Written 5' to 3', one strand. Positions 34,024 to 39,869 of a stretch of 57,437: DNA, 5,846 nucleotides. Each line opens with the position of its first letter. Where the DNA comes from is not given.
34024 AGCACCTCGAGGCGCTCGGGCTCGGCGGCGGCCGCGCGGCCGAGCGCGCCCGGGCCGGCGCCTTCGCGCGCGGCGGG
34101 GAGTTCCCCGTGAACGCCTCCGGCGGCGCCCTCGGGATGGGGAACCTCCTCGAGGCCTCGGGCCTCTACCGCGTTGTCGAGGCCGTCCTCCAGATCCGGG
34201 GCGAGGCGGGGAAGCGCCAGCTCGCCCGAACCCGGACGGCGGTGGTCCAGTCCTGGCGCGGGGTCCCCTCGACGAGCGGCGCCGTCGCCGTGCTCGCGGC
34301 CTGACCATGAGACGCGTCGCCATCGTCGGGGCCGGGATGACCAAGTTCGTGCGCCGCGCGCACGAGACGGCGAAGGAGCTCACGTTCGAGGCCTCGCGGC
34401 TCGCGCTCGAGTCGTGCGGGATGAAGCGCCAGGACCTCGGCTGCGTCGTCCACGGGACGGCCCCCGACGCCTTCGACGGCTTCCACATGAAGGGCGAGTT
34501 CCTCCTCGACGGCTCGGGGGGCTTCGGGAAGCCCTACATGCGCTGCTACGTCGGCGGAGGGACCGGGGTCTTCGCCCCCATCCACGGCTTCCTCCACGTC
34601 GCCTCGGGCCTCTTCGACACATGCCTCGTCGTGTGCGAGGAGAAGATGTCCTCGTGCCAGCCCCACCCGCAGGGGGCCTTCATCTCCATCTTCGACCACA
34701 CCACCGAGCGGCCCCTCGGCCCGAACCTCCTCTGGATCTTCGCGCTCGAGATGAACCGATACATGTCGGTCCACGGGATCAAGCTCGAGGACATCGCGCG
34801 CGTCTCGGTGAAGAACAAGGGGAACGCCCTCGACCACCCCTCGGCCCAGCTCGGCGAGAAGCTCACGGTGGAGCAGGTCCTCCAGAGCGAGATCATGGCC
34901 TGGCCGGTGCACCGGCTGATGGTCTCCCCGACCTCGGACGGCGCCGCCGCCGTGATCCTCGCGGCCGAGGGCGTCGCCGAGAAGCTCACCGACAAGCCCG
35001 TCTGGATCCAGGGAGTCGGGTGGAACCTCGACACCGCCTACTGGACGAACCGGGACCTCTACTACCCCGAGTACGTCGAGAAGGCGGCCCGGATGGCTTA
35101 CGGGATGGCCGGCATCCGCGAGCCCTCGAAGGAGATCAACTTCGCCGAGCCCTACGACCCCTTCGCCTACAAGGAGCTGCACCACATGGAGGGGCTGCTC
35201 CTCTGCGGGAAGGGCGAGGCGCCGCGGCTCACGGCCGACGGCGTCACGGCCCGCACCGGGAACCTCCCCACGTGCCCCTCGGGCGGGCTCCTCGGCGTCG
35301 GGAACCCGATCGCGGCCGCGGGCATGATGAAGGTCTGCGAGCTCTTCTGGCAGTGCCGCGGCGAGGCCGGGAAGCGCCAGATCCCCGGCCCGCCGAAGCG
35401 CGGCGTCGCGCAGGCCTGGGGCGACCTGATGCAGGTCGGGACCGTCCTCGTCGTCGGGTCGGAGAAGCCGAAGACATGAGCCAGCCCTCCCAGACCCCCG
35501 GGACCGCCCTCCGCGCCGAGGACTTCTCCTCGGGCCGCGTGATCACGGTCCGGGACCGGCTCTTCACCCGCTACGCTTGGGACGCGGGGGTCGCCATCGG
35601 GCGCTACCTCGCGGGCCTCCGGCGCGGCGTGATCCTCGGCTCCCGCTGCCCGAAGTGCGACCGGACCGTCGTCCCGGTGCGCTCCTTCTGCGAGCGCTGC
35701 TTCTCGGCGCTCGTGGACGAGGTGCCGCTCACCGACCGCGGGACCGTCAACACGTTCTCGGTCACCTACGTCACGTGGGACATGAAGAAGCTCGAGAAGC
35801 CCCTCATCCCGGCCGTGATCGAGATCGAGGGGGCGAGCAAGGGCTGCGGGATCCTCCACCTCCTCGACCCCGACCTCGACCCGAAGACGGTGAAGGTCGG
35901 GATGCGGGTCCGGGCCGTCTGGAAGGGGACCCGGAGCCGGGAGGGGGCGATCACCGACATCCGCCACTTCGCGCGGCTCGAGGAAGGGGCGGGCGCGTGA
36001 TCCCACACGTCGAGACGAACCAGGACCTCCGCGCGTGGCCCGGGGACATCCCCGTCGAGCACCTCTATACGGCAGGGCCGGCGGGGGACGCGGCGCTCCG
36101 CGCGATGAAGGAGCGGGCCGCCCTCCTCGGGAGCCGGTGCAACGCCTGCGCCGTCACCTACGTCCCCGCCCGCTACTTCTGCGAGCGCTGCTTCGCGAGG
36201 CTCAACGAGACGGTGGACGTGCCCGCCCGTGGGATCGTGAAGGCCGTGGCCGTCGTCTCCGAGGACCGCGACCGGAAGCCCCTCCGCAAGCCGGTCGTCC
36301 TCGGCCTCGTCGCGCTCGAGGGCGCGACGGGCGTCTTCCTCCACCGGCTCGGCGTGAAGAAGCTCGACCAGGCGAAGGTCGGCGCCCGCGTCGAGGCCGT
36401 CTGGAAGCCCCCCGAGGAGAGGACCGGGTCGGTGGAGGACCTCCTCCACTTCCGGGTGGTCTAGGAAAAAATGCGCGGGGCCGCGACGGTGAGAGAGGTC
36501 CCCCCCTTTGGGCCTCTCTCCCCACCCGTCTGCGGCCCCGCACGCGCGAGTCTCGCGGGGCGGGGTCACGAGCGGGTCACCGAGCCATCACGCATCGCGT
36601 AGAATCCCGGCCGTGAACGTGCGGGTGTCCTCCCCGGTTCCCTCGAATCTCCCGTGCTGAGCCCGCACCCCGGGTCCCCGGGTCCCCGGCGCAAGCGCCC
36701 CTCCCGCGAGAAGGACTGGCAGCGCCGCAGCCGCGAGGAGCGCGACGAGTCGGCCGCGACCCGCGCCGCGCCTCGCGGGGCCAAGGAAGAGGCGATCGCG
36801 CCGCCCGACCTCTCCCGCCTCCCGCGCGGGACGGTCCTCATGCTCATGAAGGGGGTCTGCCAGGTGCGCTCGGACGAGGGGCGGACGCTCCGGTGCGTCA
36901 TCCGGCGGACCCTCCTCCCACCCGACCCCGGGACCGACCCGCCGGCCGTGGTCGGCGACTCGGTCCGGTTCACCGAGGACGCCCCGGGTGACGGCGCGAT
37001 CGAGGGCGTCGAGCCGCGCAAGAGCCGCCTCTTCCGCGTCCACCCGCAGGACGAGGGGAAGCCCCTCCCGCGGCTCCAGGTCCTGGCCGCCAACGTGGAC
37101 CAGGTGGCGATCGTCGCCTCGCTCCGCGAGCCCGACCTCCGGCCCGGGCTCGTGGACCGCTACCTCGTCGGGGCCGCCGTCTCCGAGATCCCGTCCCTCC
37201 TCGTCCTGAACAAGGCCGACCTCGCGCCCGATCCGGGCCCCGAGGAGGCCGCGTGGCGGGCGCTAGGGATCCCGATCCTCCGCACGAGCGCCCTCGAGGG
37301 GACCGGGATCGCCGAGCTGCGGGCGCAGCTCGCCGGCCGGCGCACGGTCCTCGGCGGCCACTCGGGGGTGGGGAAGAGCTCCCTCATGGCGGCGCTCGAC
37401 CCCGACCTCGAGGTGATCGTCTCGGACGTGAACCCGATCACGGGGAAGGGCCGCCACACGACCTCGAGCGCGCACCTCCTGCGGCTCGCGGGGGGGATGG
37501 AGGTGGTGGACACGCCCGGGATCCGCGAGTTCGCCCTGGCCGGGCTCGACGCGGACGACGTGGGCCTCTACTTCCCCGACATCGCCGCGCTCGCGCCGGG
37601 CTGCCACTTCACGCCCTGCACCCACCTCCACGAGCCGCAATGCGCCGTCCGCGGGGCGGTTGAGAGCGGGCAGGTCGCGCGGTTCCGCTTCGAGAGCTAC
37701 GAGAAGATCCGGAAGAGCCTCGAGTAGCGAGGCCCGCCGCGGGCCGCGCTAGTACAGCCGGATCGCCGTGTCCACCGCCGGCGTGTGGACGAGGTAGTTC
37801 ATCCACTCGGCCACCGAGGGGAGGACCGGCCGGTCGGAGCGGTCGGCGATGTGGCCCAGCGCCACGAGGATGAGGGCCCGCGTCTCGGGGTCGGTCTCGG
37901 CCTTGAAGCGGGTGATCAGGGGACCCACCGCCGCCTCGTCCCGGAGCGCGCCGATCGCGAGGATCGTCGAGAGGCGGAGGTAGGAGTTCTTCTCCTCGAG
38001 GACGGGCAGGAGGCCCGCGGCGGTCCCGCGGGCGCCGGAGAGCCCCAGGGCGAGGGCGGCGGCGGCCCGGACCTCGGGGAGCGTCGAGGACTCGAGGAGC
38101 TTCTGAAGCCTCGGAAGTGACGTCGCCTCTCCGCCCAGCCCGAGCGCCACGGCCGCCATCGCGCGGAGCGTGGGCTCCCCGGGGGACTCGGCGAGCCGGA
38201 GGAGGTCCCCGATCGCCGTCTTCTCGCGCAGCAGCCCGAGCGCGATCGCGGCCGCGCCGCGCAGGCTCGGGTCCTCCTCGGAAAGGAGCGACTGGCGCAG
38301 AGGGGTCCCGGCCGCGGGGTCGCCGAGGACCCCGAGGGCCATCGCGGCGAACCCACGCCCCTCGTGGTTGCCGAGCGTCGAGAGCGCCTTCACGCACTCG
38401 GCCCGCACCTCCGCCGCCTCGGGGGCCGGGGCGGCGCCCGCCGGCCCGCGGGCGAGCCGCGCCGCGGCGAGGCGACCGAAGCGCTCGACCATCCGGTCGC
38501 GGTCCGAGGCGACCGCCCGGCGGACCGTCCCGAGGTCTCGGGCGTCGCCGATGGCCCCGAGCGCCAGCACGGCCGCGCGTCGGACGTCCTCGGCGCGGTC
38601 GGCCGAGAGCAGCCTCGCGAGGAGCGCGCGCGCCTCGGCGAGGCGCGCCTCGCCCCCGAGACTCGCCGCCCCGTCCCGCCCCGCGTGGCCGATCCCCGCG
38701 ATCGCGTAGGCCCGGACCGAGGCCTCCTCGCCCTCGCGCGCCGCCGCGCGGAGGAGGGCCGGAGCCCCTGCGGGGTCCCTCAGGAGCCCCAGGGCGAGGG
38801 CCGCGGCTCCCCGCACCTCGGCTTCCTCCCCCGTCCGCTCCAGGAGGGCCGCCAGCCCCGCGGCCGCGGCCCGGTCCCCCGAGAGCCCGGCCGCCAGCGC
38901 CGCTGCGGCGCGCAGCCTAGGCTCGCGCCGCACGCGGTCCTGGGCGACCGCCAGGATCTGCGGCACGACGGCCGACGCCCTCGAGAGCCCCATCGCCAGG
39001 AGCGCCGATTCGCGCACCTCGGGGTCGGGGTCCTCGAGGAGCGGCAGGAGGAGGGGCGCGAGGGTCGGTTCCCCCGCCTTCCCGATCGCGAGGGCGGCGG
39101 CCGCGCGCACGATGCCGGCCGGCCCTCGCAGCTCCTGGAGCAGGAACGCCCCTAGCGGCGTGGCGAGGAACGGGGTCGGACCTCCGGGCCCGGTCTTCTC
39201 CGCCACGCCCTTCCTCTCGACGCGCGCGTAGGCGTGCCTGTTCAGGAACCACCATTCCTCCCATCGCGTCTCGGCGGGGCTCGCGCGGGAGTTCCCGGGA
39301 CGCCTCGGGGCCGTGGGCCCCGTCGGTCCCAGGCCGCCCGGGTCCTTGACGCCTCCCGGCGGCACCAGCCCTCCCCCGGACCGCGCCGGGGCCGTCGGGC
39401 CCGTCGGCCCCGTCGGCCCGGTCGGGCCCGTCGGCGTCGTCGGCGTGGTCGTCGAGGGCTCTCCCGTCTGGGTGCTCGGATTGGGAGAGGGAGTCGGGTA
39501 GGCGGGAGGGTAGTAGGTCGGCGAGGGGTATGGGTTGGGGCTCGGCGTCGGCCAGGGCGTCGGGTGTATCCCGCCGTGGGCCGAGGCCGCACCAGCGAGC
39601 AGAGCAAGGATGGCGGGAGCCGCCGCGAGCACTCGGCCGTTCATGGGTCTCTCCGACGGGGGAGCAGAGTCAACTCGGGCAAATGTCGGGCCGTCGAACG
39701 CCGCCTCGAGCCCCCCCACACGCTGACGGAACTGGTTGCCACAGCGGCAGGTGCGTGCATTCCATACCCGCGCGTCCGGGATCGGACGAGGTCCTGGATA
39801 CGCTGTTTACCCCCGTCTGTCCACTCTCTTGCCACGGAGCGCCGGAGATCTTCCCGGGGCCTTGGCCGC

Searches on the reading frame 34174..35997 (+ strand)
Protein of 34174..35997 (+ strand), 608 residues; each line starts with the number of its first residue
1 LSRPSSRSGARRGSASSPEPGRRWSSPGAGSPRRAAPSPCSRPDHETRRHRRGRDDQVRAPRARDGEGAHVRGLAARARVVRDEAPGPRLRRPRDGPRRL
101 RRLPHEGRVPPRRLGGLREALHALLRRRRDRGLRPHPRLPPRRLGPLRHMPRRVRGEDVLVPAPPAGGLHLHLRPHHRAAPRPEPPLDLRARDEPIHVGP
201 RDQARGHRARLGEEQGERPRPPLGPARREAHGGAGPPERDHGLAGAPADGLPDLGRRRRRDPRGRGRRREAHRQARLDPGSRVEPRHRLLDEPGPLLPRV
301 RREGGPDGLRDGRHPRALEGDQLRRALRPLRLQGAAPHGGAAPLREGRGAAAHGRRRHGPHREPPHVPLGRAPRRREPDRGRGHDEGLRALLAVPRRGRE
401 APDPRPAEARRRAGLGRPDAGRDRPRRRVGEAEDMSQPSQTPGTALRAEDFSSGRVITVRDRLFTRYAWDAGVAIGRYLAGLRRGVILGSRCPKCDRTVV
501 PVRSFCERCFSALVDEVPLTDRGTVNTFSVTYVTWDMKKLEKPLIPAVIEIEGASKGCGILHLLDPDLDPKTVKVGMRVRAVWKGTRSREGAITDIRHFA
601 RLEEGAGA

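Call 60: search_protein_families(library=pfam, proteins=[window:34174-35997:+], max_evalue=0.00001)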
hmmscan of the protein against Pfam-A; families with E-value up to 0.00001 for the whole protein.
window:34174-35997:+ (608 aa): 2 families
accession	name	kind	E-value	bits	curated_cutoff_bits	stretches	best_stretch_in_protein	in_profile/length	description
PF12172.15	zf-ChsH2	-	1.3e-09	38.1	23.2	1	480-512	2-34/37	ChsH2, rubredoxin-like zinc ribbon domain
PF01796.24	OB_ChsH2_C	-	4.8e-09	36.5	27.1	1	516-584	1-65/65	ChsH2, C-terminal OB-fold domain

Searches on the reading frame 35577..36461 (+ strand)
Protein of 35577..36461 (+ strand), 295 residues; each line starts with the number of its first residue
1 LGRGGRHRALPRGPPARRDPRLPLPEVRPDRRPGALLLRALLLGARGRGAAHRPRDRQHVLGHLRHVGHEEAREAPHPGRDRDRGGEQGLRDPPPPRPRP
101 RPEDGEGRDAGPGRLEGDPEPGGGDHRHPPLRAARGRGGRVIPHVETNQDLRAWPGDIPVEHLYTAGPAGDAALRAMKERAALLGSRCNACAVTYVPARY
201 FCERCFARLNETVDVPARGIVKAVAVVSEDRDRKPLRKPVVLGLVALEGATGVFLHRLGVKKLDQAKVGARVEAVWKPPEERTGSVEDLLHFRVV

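Call 64: search_protein_families(library=pfam, proteins=[window:35577-36461:+], max_evalue=0.00001)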
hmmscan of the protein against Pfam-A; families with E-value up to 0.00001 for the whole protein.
window:35577-36461:+ (295 aa): 2 families
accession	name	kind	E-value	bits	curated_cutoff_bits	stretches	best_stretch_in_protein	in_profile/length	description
PF01796.24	OB_ChsH2_C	-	1.4e-07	31.7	27.1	1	213-277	2-65/65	ChsH2, C-terminal OB-fold domain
PF12172.15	zf-ChsH2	-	3.8e-07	30.2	23.2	1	182-208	8-34/37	ChsH2, rubredoxin-like zinc ribbon domain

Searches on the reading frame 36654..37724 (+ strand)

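Call 60: search_protein_families(library=pfam, proteins=[window:36654-37724:+], max_evalue=0.00001)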
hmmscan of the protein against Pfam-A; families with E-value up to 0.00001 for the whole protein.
window:36654-37724:+ (357 aa): 1 family
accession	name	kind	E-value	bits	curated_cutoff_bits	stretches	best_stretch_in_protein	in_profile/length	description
PF03193.22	RsgA_GTPase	-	2.4e-44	151.6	30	1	119-295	1-173/174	RsgA GTPase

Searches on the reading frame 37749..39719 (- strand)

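Call 6: search_protein_families(library=pfam, proteins=[window:37749-39719:-], max_evalue=0.01)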
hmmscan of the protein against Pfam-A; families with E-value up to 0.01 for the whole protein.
window:37749-39719:- (656 aa): 5 families
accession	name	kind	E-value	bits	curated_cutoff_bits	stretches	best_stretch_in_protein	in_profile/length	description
PF13646.12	HEAT_2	-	1.1e-48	163.9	27.7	7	473-559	3-88/88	HEAT repeats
PF02985.28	HEAT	-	3.7e-14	51.9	23.5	1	221-244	2-25/31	HEAT repeat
PF13513.12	HEAT_EZ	-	1.4e-10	41.9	27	1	204-244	3-53/55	HEAT-like repeat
PF03130.22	HEAT_PBS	-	4.4e-08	33.3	20.9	0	302-326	1-25/27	PBS lyase HEAT-like repeat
PF14668.11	RICTOR_V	-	0.00012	22.7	27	0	492-528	18-54/71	Rapamycin-insensitive companion of mTOR, domain 5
